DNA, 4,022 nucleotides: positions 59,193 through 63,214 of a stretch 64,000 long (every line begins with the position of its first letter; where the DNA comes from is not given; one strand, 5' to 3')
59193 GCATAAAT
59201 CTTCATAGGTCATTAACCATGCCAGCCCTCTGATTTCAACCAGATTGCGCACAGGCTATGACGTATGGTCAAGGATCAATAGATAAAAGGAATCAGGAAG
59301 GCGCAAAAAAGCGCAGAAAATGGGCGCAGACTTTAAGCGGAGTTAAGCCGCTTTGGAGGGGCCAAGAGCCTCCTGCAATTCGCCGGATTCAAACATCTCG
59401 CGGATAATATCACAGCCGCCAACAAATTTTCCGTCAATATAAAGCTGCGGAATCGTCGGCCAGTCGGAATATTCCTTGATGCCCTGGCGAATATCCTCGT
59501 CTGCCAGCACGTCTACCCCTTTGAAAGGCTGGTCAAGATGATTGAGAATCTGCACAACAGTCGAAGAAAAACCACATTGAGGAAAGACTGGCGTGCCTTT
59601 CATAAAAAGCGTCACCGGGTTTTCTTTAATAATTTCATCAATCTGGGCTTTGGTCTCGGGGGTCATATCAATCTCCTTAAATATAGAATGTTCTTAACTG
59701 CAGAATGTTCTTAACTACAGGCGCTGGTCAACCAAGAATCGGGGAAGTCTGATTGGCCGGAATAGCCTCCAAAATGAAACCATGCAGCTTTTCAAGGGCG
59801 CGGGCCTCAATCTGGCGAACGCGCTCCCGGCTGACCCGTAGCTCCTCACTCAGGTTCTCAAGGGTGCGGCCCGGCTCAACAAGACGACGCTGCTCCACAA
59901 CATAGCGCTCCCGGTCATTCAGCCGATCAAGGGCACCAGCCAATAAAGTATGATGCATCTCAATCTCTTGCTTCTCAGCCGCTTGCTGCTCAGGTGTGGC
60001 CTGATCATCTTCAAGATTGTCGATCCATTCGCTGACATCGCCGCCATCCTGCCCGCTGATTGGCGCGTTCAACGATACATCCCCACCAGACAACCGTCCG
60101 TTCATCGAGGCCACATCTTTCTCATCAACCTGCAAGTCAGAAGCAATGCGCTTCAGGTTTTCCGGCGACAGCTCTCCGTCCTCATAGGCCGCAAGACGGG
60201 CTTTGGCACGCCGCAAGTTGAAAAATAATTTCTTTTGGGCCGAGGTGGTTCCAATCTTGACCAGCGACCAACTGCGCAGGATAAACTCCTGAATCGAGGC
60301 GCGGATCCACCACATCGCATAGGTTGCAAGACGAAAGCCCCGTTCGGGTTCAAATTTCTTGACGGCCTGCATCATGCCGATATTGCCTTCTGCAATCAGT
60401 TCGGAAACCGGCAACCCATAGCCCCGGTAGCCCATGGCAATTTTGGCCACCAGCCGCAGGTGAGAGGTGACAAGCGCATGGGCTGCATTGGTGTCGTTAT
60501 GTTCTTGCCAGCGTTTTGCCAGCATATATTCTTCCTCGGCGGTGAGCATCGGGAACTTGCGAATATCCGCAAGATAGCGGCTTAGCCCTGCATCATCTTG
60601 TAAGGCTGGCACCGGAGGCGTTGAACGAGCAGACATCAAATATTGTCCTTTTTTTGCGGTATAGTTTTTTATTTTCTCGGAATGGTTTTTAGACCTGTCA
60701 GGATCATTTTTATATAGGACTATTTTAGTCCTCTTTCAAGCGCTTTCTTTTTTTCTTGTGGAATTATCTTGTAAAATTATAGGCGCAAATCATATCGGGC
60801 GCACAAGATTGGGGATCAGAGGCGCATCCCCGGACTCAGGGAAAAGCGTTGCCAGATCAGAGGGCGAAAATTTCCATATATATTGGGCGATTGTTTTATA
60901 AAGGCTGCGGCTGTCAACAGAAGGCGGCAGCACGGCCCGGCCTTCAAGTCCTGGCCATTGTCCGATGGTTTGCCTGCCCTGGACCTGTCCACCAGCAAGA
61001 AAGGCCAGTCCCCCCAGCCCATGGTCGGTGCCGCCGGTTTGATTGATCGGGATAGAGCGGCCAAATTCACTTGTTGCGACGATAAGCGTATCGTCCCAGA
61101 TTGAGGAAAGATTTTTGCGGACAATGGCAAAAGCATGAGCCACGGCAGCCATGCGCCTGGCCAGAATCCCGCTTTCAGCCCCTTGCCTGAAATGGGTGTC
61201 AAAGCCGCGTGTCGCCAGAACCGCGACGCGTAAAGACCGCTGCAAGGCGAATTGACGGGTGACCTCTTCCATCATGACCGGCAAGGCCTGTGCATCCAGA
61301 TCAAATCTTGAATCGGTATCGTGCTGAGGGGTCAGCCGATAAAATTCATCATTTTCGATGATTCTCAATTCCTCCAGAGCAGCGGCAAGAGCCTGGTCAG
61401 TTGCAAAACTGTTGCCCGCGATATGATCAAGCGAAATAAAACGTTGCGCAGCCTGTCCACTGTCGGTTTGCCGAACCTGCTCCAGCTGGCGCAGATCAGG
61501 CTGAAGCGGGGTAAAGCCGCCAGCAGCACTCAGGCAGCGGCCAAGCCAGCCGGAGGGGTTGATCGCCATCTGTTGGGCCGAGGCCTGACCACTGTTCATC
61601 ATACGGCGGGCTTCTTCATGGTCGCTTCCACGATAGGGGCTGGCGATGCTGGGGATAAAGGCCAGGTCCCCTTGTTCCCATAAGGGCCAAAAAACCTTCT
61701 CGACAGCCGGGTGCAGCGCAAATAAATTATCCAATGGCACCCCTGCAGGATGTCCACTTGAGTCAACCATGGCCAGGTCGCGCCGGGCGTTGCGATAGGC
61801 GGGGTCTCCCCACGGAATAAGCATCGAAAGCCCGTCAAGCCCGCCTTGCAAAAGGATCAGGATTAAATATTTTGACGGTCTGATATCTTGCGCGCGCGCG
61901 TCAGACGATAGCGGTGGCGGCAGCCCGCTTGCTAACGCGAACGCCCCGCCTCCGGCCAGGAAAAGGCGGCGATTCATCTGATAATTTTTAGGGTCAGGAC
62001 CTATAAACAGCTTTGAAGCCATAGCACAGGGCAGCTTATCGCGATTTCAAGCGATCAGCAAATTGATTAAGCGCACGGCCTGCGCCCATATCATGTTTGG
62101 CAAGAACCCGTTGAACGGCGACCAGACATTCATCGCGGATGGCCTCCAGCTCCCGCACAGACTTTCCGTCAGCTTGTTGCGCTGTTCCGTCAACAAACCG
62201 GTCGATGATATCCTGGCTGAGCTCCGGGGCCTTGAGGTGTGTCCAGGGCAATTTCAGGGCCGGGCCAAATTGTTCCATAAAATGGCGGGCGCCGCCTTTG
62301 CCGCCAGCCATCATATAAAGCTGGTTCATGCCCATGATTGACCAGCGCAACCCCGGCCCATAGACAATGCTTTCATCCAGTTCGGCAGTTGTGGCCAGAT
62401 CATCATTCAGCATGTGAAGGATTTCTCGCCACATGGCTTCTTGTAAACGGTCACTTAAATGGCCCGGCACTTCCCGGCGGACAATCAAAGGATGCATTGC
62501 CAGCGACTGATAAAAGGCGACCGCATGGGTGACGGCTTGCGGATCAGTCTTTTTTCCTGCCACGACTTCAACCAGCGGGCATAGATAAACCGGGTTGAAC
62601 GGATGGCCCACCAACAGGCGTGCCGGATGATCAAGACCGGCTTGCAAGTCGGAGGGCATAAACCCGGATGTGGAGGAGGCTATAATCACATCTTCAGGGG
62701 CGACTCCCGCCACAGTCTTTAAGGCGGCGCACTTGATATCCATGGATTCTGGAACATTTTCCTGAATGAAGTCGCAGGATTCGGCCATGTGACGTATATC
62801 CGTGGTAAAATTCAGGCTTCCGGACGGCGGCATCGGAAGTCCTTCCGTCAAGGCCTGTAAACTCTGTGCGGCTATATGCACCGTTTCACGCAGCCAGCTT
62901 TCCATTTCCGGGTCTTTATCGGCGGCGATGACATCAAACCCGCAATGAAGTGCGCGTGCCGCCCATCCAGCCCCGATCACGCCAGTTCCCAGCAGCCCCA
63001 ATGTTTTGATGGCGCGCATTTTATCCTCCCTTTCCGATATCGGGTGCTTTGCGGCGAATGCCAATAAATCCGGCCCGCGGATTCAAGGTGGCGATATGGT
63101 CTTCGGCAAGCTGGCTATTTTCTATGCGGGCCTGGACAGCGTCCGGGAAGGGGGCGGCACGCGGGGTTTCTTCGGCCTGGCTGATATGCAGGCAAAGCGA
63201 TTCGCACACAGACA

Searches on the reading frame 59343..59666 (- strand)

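Call 52: search_protein_families(library=pfam, proteins=[window:59343-59666:-])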
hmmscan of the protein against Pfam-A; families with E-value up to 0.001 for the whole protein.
window:59343-59666:- (107 aa): 2 families
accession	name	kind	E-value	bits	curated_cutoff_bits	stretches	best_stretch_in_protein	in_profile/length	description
PF00462.30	Glutaredoxin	-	1.3e-20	73.8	22.9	1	18-82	1-60/60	Glutaredoxin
PF13417.12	GST_N_3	-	0.00048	20.8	22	1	28-93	4-68/75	Glutathione S-transferase, N-terminal domain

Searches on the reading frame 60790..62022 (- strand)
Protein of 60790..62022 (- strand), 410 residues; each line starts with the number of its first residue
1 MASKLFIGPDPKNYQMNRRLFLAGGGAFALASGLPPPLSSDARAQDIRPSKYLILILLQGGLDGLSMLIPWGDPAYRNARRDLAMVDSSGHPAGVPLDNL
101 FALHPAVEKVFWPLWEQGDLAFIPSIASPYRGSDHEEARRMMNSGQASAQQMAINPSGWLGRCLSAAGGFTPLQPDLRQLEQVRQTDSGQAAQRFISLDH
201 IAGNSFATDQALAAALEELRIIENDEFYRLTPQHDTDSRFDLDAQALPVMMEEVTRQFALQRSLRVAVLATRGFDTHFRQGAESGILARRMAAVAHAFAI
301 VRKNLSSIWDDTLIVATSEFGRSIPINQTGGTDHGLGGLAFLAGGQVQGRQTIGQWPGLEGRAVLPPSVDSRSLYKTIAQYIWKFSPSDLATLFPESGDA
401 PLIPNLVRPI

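Call 52: search_protein_families(library=pfam, proteins=[window:60790-62022:-])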
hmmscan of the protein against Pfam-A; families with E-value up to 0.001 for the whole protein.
window:60790-62022:- (410 aa): 1 family
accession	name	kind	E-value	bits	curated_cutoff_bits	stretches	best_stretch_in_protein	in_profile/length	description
PF07394.17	DUF1501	-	2.4e-26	93.3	27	1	51-379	2-358/390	Protein of unknown function (DUF1501)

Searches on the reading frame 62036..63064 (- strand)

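Call 52: search_protein_families(library=pfam, proteins=[window:62036-63064:-])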
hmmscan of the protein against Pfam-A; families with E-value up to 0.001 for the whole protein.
window:62036-63064:- (342 aa): 5 families
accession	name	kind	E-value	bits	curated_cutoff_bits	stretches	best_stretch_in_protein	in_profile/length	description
PF02737.24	3HCDH_N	-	6.9e-39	134.1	22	1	22-196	2-178/180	3-hydroxyacyl-CoA dehydrogenase, NAD binding domain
PF00725.27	3HCDH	-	1.1e-07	32.6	22.1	1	201-282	1-86/97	3-hydroxyacyl-CoA dehydrogenase, C-terminal domain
PF03446.21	NAD_binding_2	-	0.00011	22.7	21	1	22-135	2-97/161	NAD binding domain of 6-phosphogluconate dehydrogenase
PF03721.20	UDPG_MGDP_dh_N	-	0.00013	22.1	27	1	22-118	3-100/187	UDP-glucose/GDP-mannose dehydrogenase family, NAD binding domain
PF02826.25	2-Hacid_dh_C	-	0.00029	20.7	25.1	1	19-71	36-87/178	D-isomer specific 2-hydroxyacid dehydrogenase, NAD binding domain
